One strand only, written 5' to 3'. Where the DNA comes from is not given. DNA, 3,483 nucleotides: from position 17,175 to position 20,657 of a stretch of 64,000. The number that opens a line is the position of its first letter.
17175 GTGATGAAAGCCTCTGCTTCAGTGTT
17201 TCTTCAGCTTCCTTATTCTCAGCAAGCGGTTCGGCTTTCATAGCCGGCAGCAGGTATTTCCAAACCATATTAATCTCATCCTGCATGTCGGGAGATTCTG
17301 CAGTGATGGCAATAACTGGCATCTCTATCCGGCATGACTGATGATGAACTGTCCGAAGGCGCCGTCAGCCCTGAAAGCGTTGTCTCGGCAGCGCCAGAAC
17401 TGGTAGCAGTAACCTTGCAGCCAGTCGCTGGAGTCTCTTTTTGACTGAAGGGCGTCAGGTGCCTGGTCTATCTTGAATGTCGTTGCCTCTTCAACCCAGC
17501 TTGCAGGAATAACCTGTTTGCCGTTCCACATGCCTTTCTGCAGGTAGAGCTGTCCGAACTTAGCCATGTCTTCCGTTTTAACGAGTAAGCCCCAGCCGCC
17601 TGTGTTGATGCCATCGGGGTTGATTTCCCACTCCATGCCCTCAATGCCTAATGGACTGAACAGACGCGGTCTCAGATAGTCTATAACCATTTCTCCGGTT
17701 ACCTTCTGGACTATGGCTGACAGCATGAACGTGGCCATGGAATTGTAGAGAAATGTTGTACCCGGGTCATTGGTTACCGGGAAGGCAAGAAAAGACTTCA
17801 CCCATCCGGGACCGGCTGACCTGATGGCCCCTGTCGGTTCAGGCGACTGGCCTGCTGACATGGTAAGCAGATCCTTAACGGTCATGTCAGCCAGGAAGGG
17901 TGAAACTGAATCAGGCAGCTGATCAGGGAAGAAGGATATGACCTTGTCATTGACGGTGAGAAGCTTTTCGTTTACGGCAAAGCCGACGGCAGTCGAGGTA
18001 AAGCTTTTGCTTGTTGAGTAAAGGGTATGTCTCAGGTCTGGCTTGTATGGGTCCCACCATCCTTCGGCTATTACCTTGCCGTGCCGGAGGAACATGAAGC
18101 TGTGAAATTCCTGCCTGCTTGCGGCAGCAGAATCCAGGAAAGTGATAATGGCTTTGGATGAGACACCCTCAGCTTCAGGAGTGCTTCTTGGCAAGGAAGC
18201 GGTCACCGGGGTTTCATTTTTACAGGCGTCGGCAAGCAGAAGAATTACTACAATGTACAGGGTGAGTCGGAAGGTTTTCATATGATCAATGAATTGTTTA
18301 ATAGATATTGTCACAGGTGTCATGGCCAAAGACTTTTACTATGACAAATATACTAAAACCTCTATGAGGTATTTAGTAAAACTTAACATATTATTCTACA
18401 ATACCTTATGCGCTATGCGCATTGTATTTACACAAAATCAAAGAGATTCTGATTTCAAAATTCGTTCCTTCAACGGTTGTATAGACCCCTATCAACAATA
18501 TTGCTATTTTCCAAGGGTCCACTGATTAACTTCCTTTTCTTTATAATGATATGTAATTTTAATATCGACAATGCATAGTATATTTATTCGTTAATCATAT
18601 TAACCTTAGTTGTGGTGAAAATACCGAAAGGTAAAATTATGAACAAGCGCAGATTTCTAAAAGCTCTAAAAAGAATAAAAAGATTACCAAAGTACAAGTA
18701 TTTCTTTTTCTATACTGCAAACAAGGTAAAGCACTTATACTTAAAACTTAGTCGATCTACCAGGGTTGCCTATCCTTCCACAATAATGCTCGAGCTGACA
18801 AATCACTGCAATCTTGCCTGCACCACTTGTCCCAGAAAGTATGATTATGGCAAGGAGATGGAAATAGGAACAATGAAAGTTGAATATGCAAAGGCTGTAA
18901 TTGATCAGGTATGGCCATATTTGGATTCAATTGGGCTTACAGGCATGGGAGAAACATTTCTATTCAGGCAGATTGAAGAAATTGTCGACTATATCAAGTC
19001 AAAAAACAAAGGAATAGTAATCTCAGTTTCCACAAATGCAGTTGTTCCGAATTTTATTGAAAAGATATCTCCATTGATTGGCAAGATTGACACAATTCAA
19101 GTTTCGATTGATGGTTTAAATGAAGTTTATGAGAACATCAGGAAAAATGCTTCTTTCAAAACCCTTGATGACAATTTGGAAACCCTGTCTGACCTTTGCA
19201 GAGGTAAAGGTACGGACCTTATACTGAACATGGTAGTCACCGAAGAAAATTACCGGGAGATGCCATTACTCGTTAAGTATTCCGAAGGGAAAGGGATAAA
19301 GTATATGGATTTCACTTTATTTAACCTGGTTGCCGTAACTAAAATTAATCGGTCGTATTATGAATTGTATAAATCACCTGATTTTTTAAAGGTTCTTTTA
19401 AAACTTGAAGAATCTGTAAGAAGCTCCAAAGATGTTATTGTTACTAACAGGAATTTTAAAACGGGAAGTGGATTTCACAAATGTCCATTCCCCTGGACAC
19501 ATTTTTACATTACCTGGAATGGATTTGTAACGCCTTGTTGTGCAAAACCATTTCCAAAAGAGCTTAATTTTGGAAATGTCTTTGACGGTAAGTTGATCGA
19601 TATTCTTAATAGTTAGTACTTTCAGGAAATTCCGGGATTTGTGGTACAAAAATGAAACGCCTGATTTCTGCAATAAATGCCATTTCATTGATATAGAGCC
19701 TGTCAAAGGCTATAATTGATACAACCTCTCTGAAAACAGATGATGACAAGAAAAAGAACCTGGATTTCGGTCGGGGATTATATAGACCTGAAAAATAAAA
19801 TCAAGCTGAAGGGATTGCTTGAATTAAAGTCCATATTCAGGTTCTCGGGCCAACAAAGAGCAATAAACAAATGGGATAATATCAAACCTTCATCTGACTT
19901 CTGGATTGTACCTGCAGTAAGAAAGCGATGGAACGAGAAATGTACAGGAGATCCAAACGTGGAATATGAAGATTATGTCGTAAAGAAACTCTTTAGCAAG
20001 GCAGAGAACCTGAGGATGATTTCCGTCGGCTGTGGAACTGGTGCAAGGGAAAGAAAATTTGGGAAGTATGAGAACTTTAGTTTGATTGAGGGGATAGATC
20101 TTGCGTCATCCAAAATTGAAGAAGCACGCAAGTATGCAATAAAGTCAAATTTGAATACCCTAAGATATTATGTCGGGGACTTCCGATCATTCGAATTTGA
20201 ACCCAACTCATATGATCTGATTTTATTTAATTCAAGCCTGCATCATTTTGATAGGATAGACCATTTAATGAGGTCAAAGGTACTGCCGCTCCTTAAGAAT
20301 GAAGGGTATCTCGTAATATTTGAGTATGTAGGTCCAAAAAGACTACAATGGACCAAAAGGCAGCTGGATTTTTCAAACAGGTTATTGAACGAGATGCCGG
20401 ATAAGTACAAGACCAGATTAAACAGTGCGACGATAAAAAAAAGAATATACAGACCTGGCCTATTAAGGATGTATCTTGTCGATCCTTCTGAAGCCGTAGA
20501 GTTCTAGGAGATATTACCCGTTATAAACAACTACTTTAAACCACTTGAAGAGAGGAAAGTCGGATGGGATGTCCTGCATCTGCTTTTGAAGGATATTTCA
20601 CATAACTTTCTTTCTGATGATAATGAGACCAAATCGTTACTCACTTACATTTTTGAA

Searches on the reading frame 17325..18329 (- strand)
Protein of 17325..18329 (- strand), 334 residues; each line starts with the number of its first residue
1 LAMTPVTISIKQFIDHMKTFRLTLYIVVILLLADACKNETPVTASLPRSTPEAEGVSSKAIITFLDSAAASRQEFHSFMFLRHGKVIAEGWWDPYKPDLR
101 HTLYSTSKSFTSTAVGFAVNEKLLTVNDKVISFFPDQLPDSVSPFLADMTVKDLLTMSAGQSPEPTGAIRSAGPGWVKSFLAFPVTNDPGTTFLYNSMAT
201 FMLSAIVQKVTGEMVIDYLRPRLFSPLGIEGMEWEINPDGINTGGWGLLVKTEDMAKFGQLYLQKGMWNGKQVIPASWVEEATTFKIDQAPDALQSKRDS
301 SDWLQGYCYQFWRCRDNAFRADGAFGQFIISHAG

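Call 68: search_protein_families(library=ncbifam, proteins=[window:17325-18329:-], max_evalue=1e-10)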
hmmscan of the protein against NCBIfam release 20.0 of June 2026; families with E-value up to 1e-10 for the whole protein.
window:17325-18329:- (334 aa): 1 family
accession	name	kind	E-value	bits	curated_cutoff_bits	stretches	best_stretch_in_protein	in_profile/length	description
NF045925.1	3-sucCA_synth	equivalog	1.8e-97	326.9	800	1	21-330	4-297/498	3-succinylated cholic acid synthase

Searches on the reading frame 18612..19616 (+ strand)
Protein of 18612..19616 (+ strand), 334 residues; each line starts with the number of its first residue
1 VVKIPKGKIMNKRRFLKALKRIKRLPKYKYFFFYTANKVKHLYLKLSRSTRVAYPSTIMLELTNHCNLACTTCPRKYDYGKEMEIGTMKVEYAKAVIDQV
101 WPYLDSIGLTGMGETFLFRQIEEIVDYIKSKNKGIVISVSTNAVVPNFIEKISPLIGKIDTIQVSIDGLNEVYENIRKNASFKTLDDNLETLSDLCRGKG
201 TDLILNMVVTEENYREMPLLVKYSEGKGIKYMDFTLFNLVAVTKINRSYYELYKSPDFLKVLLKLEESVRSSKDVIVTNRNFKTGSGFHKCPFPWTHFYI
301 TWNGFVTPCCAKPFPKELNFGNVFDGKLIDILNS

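Call 68: search_protein_families(library=ncbifam, proteins=[window:18612-19616:+], max_evalue=1e-10)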
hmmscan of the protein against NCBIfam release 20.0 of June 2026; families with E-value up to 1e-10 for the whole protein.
window:18612-19616:+ (334 aa): 12 families
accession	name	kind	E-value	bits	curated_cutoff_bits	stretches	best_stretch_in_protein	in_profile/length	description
TIGR04317.1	W_rSAM_matur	equivalog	4.8e-26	91.7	380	1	57-310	5-256/349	tungsten cofactor oxidoreductase radical SAM maturase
NF033640.1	N_Twi_rSAM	subfamily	1.8e-22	80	170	1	52-249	107-306/398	twitch domain-containing radical SAM protein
TIGR04311.1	rSAM_Geo_metal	subfamily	1.7e-18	66.9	400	1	54-232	1-182/423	radical SAM/SPASM family putative metalloenzyme maturase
TIGR04053.2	TIGR04053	equivalog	3e-13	49.8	395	1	55-244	7-191/366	TIGR04053 family radical SAM/SPASM domain-containing protein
TIGR04321.1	spiroSPASM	subfamily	1.3e-12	47.2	250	1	44-229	219-410/510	spiro-SPASM protein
NF012164.0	AlbA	equivalog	4.6e-12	45.1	850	1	37-334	94-379/442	subtilosin maturase AlbA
TIGR04051.1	rSAM_NirJ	equivalog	6.1e-12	45.2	515.45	1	58-249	4-188/354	heme d1 biosynthesis radical SAM protein NirJ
TIGR04251.1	SCM_rSAM_ScmF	equivalog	1.6e-11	44.2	400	1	57-238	5-183/353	SynChlorMet cassette radical SAM/SPASM protein ScmF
TIGR04403.1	rSAM_skfB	equivalog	2.5e-11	43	300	1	44-312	92-351/402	sporulation killing factor system radical SAM maturase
TIGR04546.1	rSAM_ahbC_deAc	equivalog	4.1e-11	42.3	650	1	58-232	41-208/390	12,18-didecarboxysiroheme deacetylase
NF047865.1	rSAM_PapB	equivalog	4.5e-11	42.6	340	1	56-327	3-283/330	PapB family radical SAM/SPASM ranthipeptide maturase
TIGR03962.1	mycofact_rSAM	equivalog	6.3e-11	42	265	1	54-225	10-174/339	mycofactocin radical SAM maturase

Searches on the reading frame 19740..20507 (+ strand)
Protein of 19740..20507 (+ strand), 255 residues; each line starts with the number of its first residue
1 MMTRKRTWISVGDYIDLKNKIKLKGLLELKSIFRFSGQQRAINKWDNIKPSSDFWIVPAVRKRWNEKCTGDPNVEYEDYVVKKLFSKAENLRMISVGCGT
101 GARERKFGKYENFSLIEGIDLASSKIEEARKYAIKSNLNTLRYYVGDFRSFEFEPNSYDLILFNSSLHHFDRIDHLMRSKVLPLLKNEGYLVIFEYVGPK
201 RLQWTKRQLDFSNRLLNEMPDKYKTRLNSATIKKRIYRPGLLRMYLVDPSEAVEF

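Call 68: search_protein_families(library=ncbifam, proteins=[window:19740-20507:+], max_evalue=1e-10)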
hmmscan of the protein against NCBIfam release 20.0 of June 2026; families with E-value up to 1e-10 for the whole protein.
window:19740-20507:+ (255 aa): 1 family
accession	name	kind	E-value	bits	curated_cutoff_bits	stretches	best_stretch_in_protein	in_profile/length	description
TIGR01983.1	UbiG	equivalog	7.1e-11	41.8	102.95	1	78-193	45-151/228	bifunctional 2-polyprenyl-6-hydroxyphenol methylase/3-demethylubiquinol 3-O-methyltransferase UbiG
